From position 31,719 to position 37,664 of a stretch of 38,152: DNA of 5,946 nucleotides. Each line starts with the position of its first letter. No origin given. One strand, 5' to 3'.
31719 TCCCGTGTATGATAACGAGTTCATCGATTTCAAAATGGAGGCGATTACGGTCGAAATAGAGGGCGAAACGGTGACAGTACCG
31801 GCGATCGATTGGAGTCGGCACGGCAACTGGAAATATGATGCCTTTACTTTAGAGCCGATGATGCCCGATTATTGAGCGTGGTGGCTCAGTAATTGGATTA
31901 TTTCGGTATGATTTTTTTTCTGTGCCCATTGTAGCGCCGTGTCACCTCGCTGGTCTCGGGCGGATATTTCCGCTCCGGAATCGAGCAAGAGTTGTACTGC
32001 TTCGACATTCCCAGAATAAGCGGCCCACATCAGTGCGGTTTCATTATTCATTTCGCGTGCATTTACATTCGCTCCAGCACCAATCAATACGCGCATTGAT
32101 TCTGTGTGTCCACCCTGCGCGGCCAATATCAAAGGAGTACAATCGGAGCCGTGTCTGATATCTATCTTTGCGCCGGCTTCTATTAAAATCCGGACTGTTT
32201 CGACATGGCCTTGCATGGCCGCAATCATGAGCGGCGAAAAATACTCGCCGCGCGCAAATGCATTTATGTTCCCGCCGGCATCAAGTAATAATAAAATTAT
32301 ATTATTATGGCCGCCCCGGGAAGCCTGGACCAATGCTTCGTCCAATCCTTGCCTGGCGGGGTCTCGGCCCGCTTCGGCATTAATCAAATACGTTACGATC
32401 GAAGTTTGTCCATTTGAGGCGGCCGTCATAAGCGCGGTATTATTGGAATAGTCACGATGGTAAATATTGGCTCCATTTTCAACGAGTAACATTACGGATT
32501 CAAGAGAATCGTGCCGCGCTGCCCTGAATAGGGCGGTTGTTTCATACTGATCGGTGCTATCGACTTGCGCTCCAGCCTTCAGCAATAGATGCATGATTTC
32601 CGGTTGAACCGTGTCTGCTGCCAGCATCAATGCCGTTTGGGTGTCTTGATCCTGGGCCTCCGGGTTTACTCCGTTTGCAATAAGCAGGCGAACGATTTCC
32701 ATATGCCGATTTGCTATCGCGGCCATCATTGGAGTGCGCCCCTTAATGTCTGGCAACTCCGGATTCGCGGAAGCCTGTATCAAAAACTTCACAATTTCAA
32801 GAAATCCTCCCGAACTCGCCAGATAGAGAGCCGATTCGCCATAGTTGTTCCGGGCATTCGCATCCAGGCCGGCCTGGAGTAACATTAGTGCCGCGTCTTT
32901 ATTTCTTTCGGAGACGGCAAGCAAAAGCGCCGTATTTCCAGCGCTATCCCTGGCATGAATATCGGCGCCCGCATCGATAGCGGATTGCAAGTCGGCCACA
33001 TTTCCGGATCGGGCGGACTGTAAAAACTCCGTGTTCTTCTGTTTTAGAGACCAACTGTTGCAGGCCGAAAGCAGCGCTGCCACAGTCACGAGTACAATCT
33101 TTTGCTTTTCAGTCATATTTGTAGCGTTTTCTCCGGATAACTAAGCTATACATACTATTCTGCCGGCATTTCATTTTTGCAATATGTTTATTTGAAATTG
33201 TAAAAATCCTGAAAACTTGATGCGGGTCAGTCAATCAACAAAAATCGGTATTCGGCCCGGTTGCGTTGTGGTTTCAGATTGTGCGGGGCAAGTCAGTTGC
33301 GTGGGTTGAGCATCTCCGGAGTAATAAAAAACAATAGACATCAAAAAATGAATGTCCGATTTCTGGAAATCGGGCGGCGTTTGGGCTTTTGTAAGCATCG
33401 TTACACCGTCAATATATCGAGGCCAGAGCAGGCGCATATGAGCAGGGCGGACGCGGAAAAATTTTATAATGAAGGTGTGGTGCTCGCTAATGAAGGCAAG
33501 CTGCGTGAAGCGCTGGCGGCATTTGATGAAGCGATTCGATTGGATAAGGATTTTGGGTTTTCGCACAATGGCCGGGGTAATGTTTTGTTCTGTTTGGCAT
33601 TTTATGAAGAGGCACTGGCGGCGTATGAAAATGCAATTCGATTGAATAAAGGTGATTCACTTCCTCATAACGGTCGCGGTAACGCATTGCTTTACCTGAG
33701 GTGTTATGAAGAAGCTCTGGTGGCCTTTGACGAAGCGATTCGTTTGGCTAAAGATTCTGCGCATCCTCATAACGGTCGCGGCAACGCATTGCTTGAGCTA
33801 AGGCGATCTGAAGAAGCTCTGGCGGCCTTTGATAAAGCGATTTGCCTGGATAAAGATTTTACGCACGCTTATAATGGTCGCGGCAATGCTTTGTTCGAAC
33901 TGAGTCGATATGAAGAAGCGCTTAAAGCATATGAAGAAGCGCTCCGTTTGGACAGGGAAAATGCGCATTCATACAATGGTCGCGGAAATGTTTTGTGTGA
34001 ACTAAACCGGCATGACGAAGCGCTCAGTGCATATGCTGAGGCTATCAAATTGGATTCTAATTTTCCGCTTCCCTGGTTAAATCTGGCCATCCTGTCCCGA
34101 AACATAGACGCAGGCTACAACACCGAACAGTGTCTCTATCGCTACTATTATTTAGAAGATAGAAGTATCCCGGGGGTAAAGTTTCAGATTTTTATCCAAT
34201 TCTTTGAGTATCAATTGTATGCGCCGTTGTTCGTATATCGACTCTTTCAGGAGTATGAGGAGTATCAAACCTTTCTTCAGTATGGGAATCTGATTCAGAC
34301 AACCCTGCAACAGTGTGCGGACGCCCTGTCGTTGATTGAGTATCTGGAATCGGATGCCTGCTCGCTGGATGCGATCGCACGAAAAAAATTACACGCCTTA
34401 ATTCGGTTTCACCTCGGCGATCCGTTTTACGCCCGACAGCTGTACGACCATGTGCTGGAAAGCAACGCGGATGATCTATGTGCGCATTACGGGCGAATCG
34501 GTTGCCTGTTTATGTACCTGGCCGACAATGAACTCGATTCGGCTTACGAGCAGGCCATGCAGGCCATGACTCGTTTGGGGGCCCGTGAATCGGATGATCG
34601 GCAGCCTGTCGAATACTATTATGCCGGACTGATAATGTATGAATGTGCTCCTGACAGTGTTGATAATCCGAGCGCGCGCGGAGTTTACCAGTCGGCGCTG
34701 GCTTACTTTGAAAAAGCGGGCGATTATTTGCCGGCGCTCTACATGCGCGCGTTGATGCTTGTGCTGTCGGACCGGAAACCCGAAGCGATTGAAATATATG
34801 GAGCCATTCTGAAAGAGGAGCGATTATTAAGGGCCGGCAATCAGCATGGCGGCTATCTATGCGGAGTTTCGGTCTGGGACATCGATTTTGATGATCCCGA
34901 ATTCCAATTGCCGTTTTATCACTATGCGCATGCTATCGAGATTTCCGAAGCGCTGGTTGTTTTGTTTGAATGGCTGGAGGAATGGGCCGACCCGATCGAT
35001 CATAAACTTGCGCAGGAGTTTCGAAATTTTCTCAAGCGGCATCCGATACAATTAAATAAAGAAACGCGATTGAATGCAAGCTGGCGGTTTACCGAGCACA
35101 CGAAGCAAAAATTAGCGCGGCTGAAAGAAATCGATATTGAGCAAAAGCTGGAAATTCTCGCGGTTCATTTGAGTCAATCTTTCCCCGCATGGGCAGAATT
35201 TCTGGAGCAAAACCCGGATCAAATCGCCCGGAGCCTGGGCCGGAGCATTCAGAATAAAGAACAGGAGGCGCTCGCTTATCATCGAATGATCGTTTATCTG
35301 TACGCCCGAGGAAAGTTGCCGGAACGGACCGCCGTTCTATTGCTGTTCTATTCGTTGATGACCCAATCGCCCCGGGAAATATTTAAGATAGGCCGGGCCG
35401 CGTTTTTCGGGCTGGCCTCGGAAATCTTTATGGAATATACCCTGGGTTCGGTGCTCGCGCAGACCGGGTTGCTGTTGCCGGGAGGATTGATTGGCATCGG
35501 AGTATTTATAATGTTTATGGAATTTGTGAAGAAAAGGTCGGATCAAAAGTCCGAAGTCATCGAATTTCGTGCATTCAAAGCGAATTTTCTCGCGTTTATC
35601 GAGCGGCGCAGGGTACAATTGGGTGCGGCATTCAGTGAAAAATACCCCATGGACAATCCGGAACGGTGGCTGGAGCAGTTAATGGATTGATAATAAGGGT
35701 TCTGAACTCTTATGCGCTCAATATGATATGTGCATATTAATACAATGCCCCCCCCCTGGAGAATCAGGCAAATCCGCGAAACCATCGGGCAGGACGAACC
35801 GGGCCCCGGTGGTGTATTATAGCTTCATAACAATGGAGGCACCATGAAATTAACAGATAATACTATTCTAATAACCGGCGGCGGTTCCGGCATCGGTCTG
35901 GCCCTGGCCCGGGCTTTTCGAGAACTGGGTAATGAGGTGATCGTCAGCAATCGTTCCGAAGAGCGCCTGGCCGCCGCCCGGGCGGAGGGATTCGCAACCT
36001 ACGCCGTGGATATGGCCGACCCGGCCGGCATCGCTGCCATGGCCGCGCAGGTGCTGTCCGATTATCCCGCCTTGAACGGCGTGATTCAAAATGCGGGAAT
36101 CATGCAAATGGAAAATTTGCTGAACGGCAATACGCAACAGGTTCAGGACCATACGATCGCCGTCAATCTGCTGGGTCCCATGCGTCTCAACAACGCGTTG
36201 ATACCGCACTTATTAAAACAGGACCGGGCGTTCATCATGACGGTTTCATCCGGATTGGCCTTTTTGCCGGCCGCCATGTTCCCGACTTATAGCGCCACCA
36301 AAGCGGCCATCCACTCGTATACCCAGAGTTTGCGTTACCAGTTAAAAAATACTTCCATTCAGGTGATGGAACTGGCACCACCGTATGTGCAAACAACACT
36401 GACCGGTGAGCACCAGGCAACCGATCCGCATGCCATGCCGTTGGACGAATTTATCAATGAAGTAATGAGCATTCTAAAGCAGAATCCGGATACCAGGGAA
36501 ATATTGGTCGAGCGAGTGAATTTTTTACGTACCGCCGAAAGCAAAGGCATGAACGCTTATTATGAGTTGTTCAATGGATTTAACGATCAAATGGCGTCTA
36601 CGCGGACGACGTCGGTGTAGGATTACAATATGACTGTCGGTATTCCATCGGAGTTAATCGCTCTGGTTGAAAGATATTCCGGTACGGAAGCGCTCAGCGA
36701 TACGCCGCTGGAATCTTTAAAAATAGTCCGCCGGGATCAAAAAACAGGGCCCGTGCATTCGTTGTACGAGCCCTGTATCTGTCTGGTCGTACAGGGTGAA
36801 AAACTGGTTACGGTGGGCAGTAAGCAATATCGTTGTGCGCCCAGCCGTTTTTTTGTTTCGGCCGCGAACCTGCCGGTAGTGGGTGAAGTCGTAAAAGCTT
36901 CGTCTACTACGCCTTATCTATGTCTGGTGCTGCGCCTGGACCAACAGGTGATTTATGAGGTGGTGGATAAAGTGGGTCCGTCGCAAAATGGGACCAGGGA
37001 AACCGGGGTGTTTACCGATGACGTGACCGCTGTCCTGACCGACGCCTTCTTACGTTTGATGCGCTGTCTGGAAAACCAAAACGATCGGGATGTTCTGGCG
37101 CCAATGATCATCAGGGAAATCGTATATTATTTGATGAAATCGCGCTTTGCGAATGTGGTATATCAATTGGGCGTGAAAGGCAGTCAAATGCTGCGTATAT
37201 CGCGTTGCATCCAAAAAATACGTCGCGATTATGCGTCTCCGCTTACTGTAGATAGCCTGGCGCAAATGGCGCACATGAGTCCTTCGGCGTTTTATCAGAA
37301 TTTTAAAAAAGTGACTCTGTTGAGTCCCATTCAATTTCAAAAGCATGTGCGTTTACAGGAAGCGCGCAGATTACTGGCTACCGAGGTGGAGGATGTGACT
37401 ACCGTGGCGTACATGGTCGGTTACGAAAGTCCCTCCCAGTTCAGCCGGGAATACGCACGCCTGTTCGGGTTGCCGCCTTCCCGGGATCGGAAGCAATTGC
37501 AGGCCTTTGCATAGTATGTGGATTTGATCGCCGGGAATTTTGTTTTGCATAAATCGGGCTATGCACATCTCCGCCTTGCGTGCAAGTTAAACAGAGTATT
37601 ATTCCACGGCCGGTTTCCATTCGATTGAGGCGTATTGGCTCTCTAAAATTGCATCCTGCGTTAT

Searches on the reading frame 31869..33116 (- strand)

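Call 21: search_protein_families(library=pfam, proteins=[window:31869-33116:-])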
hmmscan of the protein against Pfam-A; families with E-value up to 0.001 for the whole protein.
window:31869-33116:- (415 aa): 7 families
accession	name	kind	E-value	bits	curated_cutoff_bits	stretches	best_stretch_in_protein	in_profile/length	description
PF12796.13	Ank_2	-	6.8e-71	235.3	27.3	5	329-413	1-82/90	Ankyrin repeats (3 copies)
PF00023.36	Ank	-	1.6e-69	226.3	21.1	5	357-388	1-32/33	Ankyrin repeat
PF13637.12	Ank_4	-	9.7e-67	219.9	22.7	8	196-245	1-50/50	Ankyrin repeats (many copies)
PF13606.12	Ank_3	-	3.5e-48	155.7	22.3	2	126-153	2-29/30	Ankyrin repeat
PF13857.12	Ank_5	-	2.6e-43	146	27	7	113-166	2-56/56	Ankyrin repeats (many copies)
PF24521.3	Ank_KRIT1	-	5.2e-22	78.6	80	3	296-404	22-131/149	KRIT1 ankyrin-repeats domain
PF23745.1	ANK_LRRK2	-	9.9e-09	35.6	27.5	0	340-410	46-112/130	LRRK2 ANK repeat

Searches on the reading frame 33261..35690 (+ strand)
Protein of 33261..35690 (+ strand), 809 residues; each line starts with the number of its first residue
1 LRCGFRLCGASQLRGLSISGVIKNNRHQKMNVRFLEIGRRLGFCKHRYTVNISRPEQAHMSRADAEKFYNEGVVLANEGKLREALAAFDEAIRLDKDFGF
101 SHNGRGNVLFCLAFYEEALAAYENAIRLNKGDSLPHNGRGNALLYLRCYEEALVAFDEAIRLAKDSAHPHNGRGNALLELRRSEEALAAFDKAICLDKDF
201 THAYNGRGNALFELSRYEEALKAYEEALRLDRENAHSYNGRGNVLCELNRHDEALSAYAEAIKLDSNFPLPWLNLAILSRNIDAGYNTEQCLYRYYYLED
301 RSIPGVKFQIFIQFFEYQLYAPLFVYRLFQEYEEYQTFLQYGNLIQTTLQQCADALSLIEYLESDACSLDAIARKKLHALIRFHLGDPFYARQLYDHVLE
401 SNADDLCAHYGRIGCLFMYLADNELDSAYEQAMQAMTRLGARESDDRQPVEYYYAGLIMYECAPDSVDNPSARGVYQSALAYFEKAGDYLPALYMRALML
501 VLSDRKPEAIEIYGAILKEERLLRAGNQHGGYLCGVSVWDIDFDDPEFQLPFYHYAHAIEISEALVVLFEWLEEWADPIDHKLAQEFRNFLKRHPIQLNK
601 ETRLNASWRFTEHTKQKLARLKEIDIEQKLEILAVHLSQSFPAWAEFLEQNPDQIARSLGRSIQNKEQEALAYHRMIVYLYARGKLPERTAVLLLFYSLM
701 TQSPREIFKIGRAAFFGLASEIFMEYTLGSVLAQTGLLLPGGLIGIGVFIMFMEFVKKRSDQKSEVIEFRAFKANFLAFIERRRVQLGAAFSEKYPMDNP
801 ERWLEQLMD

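Call 21: search_protein_families(library=pfam, proteins=[window:33261-35690:+])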
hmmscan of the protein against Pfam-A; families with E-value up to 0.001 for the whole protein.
window:33261-35690:+ (809 aa): 14 families
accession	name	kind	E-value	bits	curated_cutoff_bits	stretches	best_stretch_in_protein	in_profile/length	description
PF00515.34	TPR_1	-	2.5e-37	125.6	27.8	5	203-234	3-34/34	Tetratricopeptide repeat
PF07719.23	TPR_2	-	6.2e-37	123.1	27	4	203-234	3-34/34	Tetratricopeptide repeat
PF13414.12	TPR_11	-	3.1e-35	120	26.8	2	208-245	1-38/42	TPR repeat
PF13432.12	TPR_16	-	6e-20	71.8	32.7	2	207-266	3-62/65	Tetratricopeptide repeat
PF13181.12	TPR_8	-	2.1e-18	65.3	25.7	1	202-234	2-34/34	Tetratricopeptide repeat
PF13431.12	TPR_17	-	5.7e-17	60.9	24.4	0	223-255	1-33/34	Tetratricopeptide repeat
PF13424.12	TPR_12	-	2.2e-15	57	30.1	1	202-265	4-75/77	Tetratricopeptide repeat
PF14559.12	TPR_19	-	1.3e-09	38.7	25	2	211-267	1-57/68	Tetratricopeptide repeat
PF13374.12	TPR_10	-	5.7e-08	33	27.5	0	203-230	4-31/42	Tetratricopeptide repeat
PF13428.12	TPR_14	-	1.5e-07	31.8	23.5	0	241-277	7-43/44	Tetratricopeptide repeat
PF13176.12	TPR_7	-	9.6e-07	28.9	27.9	0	215-233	13-33/36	Tetratricopeptide repeat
PF23914.1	TPR_CcmH_CycH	-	2.3e-05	24.7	42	0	429-518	66-149/158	Cytochrome c-type biogenesis protein H TPR domain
PF12862.13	ANAPC5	-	4.5e-05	23.9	23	0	146-166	51-71/91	Anaphase-promoting complex subunit 5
PF12569.14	NatA_aux_su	-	0.00017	21.1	33.3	0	340-437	8-104/515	N-terminal acetyltransferase A, auxiliary subunit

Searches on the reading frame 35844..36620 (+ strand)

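Call 21: search_protein_families(library=pfam, proteins=[window:35844-36620:+])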
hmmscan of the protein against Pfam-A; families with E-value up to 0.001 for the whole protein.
window:35844-36620:+ (258 aa): 6 families
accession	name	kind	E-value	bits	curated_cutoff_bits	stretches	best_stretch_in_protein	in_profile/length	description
PF00106.31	adh_short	-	1.3e-41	142.7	26.6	1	7-192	2-192/195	short chain dehydrogenase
PF13561.12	adh_short_C2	-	2.8e-24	86.4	27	1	15-194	6-188/236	Enoyl-(Acyl carrier protein) reductase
PF08659.16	KR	-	3.4e-13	50.3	22.6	1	7-173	2-174/180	KR domain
PF01370.27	Epimerase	-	0.00034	20.5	20.9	0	8-86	1-74/240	NAD dependent epimerase/dehydratase family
PF00107.32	ADH_zinc_N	-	0.00053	20.4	31.8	1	16-64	1-47/129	Zinc-binding dehydrogenase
PF02254.24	TrkA_N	-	0.00099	19.9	23.8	0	13-62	5-54/116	TrkA-N domain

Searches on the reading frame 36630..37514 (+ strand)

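Call 21: search_protein_families(library=pfam, proteins=[window:36630-37514:+])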
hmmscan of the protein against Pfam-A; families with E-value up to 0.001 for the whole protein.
window:36630-37514:+ (294 aa): 3 families
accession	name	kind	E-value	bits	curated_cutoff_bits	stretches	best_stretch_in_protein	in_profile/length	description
PF06719.19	AraC_N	-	1.2e-45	155.2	24.2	1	26-172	1-146/150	AraC-type transcriptional regulator N-terminus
PF12833.13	HTH_18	-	4.7e-22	78.5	33.6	1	210-289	1-80/80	Helix-turn-helix domain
PF00165.29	HTH_AraC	-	2e-13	50.5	26.6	1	197-237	1-41/42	Bacterial regulatory helix-turn-helix proteins, AraC family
